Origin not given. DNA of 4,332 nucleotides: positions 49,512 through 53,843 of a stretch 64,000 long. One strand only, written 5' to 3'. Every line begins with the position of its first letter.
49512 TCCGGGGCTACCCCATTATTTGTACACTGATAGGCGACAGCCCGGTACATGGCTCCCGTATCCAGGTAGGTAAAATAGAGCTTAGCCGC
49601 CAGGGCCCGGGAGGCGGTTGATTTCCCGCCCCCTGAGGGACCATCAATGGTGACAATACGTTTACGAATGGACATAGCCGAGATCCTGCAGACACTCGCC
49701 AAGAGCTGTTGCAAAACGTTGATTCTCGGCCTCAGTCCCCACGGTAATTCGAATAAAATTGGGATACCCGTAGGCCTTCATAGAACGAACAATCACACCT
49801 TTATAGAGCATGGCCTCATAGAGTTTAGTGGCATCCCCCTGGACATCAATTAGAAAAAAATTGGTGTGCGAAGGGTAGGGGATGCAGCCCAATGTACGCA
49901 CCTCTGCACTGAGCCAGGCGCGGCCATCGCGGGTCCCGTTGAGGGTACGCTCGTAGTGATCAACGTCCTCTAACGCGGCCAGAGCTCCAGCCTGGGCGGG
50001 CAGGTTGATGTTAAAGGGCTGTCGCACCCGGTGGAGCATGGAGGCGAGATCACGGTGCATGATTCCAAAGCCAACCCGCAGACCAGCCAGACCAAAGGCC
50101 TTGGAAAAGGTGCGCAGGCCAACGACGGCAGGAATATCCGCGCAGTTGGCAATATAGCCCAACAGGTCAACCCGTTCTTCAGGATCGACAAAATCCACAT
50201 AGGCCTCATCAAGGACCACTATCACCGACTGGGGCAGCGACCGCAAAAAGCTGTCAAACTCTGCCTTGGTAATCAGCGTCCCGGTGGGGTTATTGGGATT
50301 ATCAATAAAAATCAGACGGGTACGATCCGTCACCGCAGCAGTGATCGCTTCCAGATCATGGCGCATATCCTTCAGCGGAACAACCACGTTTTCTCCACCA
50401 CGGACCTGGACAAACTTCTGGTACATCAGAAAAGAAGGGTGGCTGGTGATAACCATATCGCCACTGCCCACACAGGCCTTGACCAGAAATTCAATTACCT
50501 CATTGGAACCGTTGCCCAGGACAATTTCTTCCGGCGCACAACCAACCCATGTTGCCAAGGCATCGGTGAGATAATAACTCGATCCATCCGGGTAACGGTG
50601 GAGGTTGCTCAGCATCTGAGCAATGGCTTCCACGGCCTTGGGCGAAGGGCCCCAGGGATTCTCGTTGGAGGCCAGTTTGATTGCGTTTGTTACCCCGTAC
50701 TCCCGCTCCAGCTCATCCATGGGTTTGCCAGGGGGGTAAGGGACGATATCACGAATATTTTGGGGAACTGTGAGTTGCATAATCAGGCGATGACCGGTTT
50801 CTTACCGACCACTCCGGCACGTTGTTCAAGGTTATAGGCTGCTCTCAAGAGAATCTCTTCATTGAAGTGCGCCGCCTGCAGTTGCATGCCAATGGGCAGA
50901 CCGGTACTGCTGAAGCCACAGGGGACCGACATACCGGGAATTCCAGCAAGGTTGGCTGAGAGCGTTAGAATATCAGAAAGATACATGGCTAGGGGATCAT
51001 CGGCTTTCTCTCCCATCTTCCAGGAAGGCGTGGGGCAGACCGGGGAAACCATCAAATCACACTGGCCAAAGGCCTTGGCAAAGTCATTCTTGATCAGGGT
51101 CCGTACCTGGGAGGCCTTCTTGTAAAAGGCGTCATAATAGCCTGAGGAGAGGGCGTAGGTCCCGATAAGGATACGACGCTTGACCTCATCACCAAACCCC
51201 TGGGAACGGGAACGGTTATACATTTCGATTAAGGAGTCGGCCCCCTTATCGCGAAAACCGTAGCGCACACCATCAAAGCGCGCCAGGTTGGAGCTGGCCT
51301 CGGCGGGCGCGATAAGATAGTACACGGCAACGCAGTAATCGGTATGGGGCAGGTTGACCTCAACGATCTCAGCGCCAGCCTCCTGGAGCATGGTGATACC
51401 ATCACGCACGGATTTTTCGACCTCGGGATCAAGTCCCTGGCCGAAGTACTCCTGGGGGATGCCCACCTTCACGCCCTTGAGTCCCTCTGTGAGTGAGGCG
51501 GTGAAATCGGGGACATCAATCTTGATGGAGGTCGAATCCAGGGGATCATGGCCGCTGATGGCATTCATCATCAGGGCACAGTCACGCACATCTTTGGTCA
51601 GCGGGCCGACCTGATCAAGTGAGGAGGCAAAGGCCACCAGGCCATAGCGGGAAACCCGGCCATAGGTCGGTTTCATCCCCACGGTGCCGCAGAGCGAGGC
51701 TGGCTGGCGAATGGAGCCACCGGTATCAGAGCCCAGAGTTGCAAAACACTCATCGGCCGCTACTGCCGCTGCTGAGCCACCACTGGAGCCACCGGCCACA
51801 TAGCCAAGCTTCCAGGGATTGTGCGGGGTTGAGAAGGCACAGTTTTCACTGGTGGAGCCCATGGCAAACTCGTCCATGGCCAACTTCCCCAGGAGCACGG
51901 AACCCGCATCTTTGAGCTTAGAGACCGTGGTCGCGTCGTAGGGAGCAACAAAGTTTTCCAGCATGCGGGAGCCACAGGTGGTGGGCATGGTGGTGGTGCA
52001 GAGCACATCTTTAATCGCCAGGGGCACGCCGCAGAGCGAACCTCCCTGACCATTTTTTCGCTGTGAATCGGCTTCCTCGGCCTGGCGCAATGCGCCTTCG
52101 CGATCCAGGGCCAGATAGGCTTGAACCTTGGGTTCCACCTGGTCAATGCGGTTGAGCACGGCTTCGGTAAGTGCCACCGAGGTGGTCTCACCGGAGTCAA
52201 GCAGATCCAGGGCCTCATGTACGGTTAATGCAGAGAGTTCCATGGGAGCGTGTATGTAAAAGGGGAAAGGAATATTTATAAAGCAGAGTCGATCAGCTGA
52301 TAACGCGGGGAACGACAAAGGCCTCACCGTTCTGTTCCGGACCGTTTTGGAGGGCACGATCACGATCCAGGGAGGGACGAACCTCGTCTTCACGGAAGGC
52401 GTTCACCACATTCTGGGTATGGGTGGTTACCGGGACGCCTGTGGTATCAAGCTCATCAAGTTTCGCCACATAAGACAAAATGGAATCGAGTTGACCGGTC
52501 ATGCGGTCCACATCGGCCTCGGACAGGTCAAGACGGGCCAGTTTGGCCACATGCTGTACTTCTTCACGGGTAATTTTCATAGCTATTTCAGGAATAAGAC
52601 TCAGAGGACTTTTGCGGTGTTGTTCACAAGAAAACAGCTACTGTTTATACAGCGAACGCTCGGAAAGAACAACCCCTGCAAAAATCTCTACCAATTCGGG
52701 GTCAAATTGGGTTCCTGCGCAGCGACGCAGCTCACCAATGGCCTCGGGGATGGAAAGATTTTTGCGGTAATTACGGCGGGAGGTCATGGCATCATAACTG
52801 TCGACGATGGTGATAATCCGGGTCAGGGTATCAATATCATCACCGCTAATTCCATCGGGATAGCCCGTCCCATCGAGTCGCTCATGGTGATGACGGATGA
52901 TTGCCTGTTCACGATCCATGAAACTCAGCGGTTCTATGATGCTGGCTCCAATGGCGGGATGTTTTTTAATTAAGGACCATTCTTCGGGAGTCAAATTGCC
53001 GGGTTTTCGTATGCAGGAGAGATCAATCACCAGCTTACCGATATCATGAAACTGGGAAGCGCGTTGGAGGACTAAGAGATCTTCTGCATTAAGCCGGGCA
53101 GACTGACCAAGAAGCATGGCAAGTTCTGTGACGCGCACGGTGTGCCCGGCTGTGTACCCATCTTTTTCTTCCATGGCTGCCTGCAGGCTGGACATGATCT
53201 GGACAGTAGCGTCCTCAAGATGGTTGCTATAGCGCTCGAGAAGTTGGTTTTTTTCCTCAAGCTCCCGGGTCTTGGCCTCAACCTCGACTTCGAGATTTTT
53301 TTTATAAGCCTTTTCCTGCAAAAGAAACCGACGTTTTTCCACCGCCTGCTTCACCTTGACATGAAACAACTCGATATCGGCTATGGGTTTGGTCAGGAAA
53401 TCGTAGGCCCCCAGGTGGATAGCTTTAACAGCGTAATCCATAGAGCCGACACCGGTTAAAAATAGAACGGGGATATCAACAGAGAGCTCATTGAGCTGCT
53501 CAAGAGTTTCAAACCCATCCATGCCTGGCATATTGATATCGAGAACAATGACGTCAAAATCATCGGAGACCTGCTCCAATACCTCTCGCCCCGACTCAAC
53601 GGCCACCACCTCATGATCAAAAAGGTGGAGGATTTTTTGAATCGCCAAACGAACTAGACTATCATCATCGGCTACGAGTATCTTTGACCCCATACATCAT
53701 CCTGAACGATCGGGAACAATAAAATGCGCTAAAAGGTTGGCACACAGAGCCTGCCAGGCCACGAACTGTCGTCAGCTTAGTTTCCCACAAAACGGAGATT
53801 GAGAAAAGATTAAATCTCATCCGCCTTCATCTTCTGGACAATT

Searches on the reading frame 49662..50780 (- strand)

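Call 47: search_protein_families(library=pfam, proteins=[window:49662-50780:-], max_evalue=0.001)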
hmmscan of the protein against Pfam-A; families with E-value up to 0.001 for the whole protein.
window:49662-50780:- (372 aa): 2 families
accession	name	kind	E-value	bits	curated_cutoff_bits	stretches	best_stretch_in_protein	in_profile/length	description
PF00155.27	Aminotran_1_2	-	1.7e-60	205.6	19.7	1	32-360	2-361/361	Aminotransferase class I and II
PF00266.25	Aminotran_5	-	0.00013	21.5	21.5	1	75-193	52-177/371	Aminotransferase class-V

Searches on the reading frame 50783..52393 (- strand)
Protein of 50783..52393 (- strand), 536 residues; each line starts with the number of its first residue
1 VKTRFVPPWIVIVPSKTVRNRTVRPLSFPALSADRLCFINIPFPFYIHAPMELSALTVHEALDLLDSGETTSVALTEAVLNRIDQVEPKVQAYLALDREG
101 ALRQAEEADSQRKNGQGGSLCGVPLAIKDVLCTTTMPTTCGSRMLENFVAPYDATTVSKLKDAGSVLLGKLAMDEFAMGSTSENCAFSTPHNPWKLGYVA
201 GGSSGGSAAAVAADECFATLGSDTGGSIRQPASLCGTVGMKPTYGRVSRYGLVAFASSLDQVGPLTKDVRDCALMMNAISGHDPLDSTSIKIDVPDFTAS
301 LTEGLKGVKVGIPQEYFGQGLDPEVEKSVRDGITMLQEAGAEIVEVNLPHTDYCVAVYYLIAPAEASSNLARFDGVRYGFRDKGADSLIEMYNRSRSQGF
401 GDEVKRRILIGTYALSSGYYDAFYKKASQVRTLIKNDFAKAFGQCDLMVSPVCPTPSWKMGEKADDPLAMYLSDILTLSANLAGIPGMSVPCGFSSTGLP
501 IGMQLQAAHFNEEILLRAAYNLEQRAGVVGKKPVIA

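Call 47: search_protein_families(library=pfam, proteins=[window:50783-52393:-], max_evalue=0.001)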
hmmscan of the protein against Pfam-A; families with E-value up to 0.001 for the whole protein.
window:50783-52393:- (536 aa): 1 family
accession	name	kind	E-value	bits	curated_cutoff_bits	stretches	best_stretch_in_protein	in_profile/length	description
PF01425.27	Amidase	-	2e-155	518.7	27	1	75-516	2-445/445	Amidase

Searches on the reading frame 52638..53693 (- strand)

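Call 47: search_protein_families(library=pfam, proteins=[window:52638-53693:-], max_evalue=0.001)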
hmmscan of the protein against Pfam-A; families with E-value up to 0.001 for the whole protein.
window:52638-53693:- (351 aa): 3 families
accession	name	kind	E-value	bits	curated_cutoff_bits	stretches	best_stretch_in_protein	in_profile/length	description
PF13487.12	HD_5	-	2.8e-32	112.2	27.2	1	174-334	7-170/170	HD domain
PF00072.30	Response_reg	-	1.1e-27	96.9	30.2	1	5-110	1-107/111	Response regulator receiver domain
PF01966.28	HD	-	3.4e-14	53.5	22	1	182-303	2-116/116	HD domain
